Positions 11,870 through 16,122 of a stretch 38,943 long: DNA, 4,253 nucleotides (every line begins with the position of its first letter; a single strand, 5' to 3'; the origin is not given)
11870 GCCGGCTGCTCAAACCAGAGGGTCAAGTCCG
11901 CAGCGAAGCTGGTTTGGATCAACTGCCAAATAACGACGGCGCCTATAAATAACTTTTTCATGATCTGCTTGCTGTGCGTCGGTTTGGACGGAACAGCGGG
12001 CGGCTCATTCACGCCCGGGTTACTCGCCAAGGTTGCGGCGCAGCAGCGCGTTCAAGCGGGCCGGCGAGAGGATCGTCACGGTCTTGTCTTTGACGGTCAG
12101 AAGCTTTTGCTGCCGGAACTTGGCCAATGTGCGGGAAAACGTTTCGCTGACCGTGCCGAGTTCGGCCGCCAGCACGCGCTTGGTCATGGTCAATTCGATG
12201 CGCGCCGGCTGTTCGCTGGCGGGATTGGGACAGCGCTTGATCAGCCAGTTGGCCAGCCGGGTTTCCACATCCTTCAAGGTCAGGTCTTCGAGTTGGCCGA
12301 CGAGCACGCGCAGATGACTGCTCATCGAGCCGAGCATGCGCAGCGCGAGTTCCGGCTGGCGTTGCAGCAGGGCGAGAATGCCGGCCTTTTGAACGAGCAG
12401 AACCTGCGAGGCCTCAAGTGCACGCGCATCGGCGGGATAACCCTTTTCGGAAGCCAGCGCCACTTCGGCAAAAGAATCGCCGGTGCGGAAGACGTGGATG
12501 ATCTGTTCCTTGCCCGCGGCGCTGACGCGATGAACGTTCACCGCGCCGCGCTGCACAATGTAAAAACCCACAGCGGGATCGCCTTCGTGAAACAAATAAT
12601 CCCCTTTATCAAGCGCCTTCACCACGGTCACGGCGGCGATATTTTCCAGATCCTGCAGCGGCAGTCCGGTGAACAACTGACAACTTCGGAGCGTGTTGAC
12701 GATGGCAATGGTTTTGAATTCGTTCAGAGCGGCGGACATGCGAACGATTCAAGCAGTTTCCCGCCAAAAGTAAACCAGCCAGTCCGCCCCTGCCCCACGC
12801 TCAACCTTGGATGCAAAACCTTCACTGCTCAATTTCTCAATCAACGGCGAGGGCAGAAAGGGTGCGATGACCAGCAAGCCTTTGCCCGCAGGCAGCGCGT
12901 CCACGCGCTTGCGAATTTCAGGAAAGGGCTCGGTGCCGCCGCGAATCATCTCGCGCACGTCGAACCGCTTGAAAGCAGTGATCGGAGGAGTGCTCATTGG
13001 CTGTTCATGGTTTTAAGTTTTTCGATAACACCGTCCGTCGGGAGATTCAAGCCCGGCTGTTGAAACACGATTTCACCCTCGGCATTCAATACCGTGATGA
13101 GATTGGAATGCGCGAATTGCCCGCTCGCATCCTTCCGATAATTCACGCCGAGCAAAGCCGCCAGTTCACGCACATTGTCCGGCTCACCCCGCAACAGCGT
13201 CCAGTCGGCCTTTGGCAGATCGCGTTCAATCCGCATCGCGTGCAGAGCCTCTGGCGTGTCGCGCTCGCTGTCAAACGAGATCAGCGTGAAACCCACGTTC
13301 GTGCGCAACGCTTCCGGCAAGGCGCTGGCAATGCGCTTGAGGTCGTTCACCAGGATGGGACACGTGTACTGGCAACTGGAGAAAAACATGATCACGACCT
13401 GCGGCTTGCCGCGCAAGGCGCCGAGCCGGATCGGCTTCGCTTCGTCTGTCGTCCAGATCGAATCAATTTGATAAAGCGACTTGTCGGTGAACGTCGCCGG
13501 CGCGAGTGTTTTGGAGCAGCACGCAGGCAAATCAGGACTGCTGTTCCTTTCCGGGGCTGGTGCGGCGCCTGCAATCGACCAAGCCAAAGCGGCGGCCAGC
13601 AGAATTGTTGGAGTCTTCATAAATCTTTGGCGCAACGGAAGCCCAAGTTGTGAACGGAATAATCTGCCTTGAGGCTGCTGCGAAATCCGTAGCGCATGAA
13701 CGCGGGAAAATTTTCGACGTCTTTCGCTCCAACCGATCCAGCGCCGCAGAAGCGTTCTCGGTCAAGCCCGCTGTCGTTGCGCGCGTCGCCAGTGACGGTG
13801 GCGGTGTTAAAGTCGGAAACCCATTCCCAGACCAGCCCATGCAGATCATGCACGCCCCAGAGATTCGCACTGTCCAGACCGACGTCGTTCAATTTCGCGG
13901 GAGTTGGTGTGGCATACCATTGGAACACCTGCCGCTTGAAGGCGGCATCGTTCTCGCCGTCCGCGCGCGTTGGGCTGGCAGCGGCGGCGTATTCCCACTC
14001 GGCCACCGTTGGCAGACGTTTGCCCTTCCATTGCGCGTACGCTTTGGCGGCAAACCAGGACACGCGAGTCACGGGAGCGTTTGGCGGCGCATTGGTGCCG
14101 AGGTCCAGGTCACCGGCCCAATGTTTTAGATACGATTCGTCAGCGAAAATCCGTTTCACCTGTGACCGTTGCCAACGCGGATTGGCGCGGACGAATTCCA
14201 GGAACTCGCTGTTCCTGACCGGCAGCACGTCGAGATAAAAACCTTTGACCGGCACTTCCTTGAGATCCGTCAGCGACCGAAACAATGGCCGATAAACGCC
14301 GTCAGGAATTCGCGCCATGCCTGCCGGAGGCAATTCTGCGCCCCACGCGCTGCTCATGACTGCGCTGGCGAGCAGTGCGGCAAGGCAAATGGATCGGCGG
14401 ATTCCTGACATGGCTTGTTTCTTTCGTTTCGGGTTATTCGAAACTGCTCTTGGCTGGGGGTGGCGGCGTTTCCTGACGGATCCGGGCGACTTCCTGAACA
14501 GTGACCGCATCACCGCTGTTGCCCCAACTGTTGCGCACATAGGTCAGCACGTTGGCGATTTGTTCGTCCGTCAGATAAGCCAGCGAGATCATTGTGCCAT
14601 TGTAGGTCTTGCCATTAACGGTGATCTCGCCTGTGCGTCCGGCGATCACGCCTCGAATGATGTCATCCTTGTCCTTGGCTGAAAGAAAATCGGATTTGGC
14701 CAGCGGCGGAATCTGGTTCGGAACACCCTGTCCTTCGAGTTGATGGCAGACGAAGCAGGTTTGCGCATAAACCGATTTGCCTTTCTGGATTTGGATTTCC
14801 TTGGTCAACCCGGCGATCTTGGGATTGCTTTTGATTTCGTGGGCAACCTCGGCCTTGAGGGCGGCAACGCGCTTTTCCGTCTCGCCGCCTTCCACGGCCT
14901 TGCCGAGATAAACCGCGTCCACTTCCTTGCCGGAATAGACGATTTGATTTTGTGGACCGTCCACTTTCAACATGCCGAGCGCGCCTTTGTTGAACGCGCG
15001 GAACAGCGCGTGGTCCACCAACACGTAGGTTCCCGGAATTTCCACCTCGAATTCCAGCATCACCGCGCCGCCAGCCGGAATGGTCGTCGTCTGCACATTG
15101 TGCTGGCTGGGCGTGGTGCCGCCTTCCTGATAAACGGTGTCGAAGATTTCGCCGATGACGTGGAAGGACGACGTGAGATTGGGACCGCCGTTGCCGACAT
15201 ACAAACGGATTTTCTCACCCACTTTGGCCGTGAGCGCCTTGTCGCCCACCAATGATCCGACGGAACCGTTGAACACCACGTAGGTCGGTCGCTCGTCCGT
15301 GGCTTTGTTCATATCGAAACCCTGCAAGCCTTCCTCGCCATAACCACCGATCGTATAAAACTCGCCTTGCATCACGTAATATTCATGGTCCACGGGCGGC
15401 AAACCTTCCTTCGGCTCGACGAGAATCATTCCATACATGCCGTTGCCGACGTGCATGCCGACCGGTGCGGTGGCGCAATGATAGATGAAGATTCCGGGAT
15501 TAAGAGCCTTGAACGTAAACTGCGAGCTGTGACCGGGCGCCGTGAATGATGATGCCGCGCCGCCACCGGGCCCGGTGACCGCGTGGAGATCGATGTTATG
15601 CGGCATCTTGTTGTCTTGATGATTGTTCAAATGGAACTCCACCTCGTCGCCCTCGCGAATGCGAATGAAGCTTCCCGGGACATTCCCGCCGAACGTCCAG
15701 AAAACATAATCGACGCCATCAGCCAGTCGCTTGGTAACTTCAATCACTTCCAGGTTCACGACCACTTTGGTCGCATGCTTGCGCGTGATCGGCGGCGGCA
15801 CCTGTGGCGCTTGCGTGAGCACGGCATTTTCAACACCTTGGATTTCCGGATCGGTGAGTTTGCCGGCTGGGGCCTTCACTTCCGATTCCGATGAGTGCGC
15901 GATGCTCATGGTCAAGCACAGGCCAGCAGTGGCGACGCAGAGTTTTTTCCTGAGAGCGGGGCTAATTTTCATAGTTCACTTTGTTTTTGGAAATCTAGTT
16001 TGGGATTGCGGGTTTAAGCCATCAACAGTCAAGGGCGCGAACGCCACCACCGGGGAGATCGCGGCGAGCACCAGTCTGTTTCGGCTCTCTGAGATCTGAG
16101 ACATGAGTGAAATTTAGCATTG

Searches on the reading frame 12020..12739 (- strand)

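Call 75: search_protein_families(library=pfam, proteins=[window:12020-12739:-], max_evalue=0.00001)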
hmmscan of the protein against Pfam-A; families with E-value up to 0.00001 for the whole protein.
window:12020-12739:- (239 aa): 2 families
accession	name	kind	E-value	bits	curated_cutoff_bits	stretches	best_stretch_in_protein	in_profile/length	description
PF00027.35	cNMP_binding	-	6e-22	77.9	27.5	1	41-127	2-88/89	Cyclic nucleotide-binding domain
PF13545.12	HTH_Crp_2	-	3.2e-15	56.3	27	1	161-232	2-70/70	Crp-like helix-turn-helix domain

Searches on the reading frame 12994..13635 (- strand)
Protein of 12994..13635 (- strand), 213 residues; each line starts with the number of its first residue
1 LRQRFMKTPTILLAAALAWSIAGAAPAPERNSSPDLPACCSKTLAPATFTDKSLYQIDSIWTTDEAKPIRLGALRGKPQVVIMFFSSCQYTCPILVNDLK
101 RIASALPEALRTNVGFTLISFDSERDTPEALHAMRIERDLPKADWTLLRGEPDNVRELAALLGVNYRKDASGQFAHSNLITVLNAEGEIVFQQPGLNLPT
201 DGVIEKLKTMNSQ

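Call 102: search_protein_families(library=pfam, proteins=[window:12994-13635:-], max_evalue=0.00001)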
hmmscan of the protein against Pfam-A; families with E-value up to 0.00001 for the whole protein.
window:12994-13635:- (213 aa): 1 family
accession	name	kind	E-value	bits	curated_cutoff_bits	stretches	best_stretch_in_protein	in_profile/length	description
PF02630.20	SCO1-SenC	-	4.7e-14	52.9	22.8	1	66-188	11-133/134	SCO1/SenC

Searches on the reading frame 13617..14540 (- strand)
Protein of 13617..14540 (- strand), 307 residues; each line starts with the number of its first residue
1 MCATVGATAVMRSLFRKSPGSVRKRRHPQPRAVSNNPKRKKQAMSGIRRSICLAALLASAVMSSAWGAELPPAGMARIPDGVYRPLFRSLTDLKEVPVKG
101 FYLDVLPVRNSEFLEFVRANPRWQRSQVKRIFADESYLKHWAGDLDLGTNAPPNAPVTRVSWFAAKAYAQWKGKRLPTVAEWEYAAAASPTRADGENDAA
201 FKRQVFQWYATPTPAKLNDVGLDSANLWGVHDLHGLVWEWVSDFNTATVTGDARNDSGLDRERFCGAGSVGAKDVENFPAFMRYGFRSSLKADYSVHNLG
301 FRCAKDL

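Call 75: search_protein_families(library=pfam, proteins=[window:13617-14540:-], max_evalue=0.00001)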
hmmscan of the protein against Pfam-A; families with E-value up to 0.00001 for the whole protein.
window:13617-14540:- (307 aa): 1 family
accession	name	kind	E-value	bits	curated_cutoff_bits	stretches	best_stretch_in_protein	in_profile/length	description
PF03781.23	FGE-sulfatase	-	3.1e-33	116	23.3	1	94-305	30-255/255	Sulfatase-modifying factor enzyme 1-like domain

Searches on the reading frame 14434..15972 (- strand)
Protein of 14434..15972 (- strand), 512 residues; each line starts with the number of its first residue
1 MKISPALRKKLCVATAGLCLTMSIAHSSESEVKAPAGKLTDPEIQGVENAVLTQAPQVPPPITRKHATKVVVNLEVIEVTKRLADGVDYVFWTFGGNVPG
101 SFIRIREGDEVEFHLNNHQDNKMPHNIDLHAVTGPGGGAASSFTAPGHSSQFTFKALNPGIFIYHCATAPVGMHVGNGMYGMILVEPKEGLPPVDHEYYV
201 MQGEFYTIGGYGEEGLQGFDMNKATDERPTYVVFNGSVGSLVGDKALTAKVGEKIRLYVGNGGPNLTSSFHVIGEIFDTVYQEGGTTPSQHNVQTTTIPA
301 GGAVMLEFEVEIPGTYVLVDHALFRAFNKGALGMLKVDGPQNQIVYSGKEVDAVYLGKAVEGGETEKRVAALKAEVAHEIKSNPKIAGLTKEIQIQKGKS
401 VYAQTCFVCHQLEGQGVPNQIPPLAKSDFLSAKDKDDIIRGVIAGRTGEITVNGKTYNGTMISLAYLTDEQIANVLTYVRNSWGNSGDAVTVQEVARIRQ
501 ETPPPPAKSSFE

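Call 75: search_protein_families(library=pfam, proteins=[window:14434-15972:-], max_evalue=0.00001)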
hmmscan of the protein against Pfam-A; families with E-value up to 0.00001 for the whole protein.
window:14434-15972:- (512 aa): 5 families
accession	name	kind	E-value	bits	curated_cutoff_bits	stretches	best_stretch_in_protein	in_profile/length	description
PF07732.21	Cu-oxidase_3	-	5.5e-13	49.5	21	1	84-189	10-118/119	Multicopper oxidase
PF07731.20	Cu-oxidase_2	-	2.1e-11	44.2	20.4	0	101-188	33-136/137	Multicopper oxidase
PF00034.26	Cytochrom_C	-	4.1e-11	44.5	21.3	1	395-483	1-90/90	Cytochrome c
PF13442.11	Cytochrome_CBB3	-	7.1e-07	29.9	27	1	394-479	2-68/68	Cytochrome C oxidase, cbb3-type, subunit III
PF00127.26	Copper-bind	-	9.6e-06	26.4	21.2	0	102-186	18-99/99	Copper binding proteins, plastocyanin/azurin family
